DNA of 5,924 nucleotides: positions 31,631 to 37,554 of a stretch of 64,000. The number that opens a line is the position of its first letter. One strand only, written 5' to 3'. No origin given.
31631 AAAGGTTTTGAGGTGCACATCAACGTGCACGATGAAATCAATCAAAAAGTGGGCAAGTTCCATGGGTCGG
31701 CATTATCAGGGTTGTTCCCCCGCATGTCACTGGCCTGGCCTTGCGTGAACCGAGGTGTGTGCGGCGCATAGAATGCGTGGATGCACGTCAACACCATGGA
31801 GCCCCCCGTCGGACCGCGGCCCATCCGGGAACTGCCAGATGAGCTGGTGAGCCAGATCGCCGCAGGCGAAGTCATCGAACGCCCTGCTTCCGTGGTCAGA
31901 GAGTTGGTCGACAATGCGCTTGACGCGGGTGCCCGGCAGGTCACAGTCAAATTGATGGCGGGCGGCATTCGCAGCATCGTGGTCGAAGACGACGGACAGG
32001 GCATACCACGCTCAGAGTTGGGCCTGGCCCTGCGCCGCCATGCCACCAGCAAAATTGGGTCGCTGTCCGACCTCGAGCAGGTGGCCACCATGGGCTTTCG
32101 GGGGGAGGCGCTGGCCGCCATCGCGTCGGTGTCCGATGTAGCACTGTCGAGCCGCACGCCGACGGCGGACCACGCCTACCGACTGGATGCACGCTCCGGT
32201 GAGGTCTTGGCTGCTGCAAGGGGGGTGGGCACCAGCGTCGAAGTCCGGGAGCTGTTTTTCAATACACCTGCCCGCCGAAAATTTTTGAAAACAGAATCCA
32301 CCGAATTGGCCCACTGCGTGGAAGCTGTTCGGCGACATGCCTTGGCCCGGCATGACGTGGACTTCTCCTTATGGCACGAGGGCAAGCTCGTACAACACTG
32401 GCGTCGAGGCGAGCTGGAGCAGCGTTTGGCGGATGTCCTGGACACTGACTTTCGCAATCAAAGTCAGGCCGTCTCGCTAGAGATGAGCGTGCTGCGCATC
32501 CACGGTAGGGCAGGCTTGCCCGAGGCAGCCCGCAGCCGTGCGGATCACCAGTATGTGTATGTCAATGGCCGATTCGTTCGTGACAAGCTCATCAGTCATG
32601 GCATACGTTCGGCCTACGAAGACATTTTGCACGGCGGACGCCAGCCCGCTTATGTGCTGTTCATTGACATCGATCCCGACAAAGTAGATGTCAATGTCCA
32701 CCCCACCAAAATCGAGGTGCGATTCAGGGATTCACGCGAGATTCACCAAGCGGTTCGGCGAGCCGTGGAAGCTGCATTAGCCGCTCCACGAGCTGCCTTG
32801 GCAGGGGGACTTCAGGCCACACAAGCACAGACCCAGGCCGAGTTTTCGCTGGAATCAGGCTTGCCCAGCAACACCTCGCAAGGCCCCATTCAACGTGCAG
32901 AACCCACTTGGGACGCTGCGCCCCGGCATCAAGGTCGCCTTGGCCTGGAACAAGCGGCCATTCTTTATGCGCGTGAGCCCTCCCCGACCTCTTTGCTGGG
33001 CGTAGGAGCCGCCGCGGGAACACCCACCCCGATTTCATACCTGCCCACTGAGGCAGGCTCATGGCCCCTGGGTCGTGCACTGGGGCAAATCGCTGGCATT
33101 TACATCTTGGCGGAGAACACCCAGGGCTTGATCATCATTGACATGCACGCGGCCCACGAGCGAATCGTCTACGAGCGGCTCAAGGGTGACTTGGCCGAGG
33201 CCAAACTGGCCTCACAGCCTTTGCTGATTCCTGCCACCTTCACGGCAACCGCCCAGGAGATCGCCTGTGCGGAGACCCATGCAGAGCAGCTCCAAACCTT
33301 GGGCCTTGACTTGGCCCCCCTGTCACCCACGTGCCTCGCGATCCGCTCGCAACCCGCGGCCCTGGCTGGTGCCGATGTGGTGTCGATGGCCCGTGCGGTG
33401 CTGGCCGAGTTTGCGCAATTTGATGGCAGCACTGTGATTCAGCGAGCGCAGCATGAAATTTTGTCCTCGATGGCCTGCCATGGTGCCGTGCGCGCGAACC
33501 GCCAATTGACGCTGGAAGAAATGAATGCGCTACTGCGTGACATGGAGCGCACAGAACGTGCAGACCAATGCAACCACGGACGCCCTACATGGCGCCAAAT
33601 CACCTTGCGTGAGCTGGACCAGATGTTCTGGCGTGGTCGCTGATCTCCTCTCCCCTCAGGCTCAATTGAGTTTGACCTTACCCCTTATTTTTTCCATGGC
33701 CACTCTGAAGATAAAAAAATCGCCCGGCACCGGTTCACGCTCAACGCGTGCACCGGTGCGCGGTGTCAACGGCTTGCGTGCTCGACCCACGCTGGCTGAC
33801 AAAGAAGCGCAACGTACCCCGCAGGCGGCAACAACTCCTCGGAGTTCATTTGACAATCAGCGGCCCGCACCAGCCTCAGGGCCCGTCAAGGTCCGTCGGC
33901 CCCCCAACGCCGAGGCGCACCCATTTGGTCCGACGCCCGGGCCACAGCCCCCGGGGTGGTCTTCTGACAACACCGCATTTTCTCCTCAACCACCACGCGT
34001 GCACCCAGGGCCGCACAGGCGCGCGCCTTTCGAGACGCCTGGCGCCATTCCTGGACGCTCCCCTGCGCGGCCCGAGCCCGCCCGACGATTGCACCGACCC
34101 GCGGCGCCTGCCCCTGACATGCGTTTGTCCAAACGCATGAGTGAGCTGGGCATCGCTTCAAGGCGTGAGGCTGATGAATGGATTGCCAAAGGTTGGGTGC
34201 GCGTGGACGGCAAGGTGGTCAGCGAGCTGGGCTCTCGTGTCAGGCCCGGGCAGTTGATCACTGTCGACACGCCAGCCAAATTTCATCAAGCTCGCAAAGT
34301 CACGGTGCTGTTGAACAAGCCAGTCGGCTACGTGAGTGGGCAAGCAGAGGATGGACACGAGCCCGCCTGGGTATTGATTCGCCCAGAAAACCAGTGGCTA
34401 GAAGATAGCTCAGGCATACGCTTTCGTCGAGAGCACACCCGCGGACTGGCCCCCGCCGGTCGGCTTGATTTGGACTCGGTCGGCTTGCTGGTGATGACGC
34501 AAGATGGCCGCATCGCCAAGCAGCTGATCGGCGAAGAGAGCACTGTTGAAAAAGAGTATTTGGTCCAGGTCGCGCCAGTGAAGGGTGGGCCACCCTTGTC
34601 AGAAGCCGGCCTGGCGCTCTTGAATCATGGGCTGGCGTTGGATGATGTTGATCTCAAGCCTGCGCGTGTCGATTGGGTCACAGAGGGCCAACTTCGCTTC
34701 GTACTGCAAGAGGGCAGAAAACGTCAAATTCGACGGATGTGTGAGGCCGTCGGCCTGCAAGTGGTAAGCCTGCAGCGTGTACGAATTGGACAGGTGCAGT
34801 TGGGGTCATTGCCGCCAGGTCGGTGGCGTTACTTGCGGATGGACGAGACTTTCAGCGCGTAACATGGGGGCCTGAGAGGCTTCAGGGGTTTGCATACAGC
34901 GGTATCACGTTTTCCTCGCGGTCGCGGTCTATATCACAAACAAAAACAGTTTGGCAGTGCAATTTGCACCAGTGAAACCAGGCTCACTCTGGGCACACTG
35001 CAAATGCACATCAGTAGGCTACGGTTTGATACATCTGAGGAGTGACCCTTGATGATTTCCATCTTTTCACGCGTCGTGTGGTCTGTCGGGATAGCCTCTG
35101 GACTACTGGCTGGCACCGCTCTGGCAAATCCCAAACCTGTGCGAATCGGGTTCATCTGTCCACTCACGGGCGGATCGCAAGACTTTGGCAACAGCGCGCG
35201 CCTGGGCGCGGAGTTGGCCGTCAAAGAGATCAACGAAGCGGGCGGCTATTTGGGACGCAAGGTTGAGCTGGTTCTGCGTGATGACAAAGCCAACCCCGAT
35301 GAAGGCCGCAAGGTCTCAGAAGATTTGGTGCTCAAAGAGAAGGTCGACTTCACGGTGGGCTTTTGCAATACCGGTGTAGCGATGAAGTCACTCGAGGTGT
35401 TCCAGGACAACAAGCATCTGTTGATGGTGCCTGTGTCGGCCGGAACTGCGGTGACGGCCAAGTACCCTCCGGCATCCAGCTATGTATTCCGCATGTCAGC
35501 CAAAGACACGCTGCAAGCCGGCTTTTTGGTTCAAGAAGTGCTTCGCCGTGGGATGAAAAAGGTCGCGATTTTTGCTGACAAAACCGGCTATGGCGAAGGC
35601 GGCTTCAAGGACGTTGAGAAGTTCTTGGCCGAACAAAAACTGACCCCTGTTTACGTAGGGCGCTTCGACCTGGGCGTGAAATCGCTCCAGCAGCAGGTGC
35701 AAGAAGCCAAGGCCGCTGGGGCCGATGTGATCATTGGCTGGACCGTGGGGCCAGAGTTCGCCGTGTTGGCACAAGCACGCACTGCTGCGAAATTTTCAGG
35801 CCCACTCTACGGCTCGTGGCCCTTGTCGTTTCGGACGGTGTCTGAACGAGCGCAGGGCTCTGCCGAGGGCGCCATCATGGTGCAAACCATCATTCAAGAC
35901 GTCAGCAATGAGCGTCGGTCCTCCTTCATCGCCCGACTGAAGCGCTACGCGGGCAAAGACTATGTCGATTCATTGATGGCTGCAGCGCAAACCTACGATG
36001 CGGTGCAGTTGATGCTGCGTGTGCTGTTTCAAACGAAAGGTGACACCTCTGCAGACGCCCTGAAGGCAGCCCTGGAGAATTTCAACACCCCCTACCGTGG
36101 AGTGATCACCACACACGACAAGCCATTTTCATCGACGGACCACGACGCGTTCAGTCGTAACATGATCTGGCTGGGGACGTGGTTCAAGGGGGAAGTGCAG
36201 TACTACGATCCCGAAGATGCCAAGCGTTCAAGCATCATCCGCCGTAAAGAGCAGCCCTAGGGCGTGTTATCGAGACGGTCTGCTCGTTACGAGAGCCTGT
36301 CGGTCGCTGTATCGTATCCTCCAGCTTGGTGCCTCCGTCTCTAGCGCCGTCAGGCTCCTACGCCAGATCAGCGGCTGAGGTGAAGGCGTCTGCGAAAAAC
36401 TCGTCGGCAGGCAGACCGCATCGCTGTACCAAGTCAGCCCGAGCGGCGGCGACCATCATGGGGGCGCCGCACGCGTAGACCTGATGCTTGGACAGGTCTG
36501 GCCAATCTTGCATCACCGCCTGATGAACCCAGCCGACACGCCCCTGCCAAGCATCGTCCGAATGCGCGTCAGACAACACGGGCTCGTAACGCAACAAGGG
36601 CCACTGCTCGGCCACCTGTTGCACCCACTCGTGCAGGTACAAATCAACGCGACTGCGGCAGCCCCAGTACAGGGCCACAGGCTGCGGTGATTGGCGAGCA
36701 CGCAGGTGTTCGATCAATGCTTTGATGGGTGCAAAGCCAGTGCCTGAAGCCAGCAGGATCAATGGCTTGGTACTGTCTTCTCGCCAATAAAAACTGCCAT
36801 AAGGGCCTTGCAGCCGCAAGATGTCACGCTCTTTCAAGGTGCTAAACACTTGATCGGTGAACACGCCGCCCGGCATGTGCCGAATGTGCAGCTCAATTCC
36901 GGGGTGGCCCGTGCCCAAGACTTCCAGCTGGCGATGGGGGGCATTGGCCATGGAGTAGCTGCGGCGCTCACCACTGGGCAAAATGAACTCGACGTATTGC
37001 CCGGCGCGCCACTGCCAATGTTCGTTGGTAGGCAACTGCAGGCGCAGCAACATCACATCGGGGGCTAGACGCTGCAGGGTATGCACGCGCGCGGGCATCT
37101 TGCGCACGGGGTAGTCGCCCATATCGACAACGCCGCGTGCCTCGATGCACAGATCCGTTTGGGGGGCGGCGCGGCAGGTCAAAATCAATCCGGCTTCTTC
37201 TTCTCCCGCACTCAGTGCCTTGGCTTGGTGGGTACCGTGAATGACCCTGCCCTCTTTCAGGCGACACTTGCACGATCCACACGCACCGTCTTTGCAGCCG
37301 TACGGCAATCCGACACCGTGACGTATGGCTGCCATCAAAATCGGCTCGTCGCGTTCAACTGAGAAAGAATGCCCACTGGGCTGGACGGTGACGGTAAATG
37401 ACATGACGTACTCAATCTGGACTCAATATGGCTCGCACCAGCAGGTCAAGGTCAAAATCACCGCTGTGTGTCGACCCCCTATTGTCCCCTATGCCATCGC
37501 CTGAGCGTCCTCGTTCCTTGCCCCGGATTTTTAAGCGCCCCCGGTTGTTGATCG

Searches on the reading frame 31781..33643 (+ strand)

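Call 24: search_protein_families(library=ncbifam, proteins=[window:31781-33643:+], max_evalue=0.00001)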
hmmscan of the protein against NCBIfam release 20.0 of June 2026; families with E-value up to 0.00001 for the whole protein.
window:31781-33643:+ (620 aa): 9 families
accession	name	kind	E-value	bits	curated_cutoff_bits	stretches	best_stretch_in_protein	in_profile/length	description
NF000949.0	PRK00095.1-2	equivalog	1.4e-249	830.5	750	1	13-620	5-634/634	DNA mismatch repair endonuclease MutL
NF000953.0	PRK00095.2-4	equivalog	1.4e-177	592.3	693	1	14-618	2-610/611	DNA mismatch repair endonuclease MutL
TIGR00585.2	mutl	equivalog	6.3e-164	546.9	180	1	15-545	1-554/555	DNA mismatch repair endonuclease MutL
NF000952.0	PRK00095.2-2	subfamily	8.8e-144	480.3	840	2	19-339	7-333/623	DNA mismatch repair endonuclease MutL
NF000948.0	PRK00095.1-1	equivalog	3e-135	452.6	701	2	14-348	2-344/625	DNA mismatch repair endonuclease MutL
NF000950.0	PRK00095.1-3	equivalog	2.2e-128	429.4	756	2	15-335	4-327/641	DNA mismatch repair endonuclease MutL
NF000951.0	PRK00095.2-1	equivalog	3.5e-93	313.2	391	2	14-341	4-340/559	DNA mismatch repair endonuclease MutL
NF000954.0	PRK00095.2-5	equivalog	2.9e-77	260.4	937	1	12-530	4-510/588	DNA mismatch repair endonuclease MutL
NF050001.1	restrict_BbrUII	equivalog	2.9e-06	26.1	550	1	36-80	22-64/659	BbrUII/HgiDII family restriction enzyme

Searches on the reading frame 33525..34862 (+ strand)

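Call 25: search_protein_families(library=ncbifam, proteins=[window:33525-34862:+], max_evalue=0.00001)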
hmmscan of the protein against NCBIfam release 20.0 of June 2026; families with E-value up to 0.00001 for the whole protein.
window:33525-34862:+ (445 aa): 5 families
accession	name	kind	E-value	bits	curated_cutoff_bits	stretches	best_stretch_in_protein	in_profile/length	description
NF007784.0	PRK10475.1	equivalog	3e-34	118.3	318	1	198-442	6-229/290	23S rRNA pseudouridine(2604) synthase RluF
TIGR00093.1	TIGR00093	subfamily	3.9e-34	117.7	109.3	1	304-437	27-159/161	pseudouridine synthase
NF008097.0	PRK10839.1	equivalog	5e-28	98.3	275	1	199-442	1-227/232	16S rRNA pseudouridine(516) synthase RsuA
NF007976.1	PRK10700.1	equivalog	9.6e-22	77.4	290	1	311-442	106-237/291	23S rRNA pseudouridine(2605) synthase RluB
NF008487.1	PRK11394.1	equivalog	4.5e-14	52.5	284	1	306-388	59-136/206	23S rRNA pseudouridine(2457) synthase RluE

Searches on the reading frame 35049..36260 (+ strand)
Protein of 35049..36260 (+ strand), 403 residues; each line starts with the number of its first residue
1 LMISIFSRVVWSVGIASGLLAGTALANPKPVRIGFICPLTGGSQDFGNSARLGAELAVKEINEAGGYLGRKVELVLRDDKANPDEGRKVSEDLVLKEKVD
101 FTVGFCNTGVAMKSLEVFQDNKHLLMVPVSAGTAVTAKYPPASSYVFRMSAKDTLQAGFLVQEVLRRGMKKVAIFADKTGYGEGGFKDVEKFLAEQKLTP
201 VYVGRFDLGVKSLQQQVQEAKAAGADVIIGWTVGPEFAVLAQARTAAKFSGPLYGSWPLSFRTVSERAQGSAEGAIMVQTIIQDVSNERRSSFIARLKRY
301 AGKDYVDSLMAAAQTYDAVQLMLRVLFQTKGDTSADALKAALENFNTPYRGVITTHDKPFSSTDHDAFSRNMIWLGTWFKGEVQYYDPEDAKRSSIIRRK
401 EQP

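Call 4: search_protein_families(library=pfam, proteins=[window:35049-36260:+])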
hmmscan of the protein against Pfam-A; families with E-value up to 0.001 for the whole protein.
window:35049-36260:+ (403 aa): 3 families
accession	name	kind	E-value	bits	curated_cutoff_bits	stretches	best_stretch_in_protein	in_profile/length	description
PF13458.12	Peripla_BP_6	-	5.7e-57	194.4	31.7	1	30-366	1-328/343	Periplasmic binding protein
PF13433.12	Peripla_BP_5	-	2.8e-18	66.6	27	1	31-345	1-309/363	Periplasmic binding protein domain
PF01094.35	ANF_receptor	-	3.6e-11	43.1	25.4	1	53-322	5-286/353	Receptor family ligand binding region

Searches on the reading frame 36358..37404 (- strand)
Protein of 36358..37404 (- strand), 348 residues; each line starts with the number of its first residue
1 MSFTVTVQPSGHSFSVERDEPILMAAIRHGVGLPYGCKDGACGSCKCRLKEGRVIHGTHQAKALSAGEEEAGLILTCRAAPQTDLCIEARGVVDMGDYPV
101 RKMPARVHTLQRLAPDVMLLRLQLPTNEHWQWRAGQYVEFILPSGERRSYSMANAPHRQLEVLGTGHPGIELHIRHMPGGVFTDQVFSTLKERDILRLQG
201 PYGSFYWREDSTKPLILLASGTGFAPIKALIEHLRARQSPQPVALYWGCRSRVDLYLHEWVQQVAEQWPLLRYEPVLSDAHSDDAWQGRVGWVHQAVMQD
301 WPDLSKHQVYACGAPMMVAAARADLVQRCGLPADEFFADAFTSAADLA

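Call 4: search_protein_families(library=pfam, proteins=[window:36358-37404:-])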
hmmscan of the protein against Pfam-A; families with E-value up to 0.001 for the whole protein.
window:36358-37404:- (348 aa): 3 families
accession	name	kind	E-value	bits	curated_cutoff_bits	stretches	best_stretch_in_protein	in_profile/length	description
PF00175.26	NAD_binding_1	-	1.3e-19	71.2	22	1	217-322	1-108/109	Oxidoreductase NAD-binding domain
PF00111.32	Fer2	-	2.8e-15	56.5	21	1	5-82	1-77/77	2Fe-2S iron-sulfur cluster binding domain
PF00970.30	FAD_binding_6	-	2.3e-11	44.4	21.1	1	106-206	3-98/99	Oxidoreductase FAD-binding domain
